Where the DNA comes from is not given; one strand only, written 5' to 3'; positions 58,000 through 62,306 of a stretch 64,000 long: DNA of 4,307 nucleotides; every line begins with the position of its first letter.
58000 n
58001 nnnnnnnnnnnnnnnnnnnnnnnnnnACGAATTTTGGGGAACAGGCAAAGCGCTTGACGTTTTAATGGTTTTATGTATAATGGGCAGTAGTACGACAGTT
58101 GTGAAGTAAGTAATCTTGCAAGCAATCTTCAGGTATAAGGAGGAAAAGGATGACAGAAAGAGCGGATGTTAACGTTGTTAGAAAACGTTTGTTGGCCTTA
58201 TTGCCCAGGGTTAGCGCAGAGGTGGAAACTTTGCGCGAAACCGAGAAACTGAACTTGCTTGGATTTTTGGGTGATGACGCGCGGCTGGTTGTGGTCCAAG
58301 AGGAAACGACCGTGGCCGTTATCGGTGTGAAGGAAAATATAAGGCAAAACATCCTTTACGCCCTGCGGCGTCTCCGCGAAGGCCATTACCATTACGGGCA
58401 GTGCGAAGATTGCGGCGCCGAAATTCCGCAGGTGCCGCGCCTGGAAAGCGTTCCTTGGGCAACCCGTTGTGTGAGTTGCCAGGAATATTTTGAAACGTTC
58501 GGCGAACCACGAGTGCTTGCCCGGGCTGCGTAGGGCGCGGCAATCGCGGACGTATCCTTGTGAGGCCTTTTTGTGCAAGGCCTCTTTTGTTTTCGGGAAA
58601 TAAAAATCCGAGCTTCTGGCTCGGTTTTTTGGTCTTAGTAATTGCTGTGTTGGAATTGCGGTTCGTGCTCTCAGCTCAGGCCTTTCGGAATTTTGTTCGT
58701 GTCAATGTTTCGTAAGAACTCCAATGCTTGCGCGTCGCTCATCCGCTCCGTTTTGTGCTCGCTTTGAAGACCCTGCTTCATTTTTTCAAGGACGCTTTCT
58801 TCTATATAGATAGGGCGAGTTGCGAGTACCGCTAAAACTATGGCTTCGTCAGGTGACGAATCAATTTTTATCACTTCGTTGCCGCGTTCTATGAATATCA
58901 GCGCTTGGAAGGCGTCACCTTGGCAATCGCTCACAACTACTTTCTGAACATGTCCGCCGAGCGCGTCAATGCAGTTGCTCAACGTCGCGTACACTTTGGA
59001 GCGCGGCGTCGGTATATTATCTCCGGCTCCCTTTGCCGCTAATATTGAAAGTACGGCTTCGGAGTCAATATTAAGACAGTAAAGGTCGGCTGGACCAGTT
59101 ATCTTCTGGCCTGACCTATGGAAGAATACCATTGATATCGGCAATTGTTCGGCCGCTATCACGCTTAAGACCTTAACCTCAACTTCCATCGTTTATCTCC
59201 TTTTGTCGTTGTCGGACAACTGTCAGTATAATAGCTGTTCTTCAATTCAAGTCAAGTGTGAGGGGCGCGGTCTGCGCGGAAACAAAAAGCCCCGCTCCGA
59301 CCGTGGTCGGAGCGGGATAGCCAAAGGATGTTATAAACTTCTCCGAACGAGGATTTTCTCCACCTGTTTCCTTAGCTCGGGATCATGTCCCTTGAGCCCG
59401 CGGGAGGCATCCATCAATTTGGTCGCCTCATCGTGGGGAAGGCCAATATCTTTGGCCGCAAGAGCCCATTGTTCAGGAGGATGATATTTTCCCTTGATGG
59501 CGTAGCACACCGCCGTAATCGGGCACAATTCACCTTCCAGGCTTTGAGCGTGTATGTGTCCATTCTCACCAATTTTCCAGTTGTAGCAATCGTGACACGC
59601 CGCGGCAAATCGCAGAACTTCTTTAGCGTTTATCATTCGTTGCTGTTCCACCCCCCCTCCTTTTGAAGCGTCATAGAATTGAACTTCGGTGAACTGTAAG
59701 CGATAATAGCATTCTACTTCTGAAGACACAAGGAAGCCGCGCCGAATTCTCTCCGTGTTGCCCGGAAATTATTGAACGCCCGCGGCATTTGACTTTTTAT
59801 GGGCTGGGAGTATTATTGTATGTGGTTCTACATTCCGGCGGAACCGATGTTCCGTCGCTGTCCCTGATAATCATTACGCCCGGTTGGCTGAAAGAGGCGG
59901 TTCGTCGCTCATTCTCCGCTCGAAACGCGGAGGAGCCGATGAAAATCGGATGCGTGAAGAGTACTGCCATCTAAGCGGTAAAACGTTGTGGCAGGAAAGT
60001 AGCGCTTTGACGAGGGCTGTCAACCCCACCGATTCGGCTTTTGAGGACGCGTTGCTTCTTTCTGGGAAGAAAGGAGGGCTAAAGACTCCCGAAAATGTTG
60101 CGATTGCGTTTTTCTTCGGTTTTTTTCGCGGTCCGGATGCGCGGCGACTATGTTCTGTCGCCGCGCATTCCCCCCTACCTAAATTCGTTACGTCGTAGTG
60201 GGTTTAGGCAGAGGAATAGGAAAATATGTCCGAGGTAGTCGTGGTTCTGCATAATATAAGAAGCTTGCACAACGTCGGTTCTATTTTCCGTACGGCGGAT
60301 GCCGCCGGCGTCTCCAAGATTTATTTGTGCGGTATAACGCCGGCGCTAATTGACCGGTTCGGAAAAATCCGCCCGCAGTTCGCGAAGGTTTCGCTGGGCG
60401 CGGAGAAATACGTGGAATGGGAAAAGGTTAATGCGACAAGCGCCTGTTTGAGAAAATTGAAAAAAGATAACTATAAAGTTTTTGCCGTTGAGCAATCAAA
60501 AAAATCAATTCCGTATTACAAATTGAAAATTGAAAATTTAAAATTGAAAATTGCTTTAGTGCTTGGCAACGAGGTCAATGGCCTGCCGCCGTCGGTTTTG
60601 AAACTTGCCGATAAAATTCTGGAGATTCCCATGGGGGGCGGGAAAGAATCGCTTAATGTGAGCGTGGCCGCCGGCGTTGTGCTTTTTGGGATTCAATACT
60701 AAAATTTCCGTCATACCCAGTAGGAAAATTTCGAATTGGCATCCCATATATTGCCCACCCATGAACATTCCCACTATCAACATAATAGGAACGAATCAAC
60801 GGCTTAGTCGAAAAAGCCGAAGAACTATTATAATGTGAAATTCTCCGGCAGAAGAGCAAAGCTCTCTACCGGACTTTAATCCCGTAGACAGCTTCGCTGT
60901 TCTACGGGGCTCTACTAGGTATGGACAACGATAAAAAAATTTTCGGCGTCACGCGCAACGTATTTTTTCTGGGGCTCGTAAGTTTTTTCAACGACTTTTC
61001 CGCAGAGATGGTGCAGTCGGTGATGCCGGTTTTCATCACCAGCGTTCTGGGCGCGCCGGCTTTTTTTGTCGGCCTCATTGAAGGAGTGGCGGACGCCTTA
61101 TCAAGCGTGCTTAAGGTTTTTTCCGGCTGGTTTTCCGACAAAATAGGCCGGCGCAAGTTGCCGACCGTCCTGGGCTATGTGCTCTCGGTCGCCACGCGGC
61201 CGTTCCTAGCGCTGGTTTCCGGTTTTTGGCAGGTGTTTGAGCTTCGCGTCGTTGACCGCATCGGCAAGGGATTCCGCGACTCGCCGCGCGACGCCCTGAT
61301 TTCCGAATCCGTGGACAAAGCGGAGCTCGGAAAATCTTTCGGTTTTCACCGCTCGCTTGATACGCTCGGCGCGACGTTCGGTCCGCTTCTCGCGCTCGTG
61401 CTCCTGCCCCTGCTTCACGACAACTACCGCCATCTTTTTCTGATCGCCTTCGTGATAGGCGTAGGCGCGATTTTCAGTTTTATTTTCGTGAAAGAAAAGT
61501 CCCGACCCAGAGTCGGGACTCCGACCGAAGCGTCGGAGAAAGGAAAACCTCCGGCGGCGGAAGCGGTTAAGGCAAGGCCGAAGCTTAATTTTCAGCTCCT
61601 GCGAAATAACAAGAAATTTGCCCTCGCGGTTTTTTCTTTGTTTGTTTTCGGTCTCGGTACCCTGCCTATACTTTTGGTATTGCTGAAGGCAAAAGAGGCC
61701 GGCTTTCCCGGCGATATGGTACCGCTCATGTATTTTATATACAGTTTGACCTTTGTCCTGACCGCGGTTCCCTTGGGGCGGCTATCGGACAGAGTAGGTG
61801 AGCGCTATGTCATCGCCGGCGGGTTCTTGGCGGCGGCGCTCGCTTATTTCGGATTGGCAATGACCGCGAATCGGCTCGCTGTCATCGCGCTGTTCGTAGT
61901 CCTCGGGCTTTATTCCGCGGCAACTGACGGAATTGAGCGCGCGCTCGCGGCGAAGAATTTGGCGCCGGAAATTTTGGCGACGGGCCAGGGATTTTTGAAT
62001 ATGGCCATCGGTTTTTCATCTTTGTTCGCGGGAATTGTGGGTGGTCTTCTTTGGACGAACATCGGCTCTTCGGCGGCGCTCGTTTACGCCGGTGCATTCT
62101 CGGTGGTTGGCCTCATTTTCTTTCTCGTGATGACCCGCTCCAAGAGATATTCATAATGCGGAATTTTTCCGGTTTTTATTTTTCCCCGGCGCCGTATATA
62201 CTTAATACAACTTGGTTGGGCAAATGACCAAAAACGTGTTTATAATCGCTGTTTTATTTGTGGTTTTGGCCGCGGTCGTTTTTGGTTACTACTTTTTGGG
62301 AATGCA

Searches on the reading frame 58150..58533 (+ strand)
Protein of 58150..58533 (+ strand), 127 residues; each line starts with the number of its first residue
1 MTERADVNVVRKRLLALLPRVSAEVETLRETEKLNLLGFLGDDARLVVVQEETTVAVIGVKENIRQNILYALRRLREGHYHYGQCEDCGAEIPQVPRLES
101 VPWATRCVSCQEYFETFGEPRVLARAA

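Call 34: search_protein_families(library=pfam, proteins=[window:58150-58533:+], max_evalue=0.001)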
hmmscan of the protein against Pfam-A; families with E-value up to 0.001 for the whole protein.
window:58150-58533:+ (127 aa): 1 family
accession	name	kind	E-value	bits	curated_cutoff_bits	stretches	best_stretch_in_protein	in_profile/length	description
PF01258.23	zf-dskA_traR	-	7.6e-10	39.1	24.9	1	82-115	3-35/36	Prokaryotic dksA/traR C4-type zinc finger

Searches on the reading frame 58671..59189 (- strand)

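Call 34: search_protein_families(library=pfam, proteins=[window:58671-59189:-], max_evalue=0.001)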
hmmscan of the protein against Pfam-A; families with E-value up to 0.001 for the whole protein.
window:58671-59189:- (172 aa): 1 family
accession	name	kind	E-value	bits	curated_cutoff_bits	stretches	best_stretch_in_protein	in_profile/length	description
PF02577.19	BFN_dom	-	5.6e-14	52.4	27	1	57-138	29-108/112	Bifunctional nuclease domain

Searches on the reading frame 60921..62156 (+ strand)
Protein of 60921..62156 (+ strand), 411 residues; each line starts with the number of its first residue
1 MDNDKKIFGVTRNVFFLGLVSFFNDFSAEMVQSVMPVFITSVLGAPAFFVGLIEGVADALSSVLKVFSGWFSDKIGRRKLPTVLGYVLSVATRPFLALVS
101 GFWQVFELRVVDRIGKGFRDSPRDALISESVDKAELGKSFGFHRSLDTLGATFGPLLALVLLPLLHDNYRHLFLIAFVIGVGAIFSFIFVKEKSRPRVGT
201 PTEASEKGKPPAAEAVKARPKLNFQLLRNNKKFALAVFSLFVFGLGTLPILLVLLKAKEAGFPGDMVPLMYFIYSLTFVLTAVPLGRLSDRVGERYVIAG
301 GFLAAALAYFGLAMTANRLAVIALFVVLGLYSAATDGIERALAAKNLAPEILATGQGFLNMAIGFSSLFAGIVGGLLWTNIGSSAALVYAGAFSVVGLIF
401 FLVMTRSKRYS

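Call 34: search_protein_families(library=pfam, proteins=[window:60921-62156:+], max_evalue=0.001)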
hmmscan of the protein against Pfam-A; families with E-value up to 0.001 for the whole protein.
window:60921-62156:+ (411 aa): 2 families
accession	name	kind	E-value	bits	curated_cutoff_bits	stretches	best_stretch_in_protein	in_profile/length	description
PF07690.21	MFS_1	-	3.1e-45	155.1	33.4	2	18-264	2-236/347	Major Facilitator Superfamily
PF12832.13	MFS_1_like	-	9.2e-07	28.7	25.2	1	48-382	34-366/373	MFS_1 like family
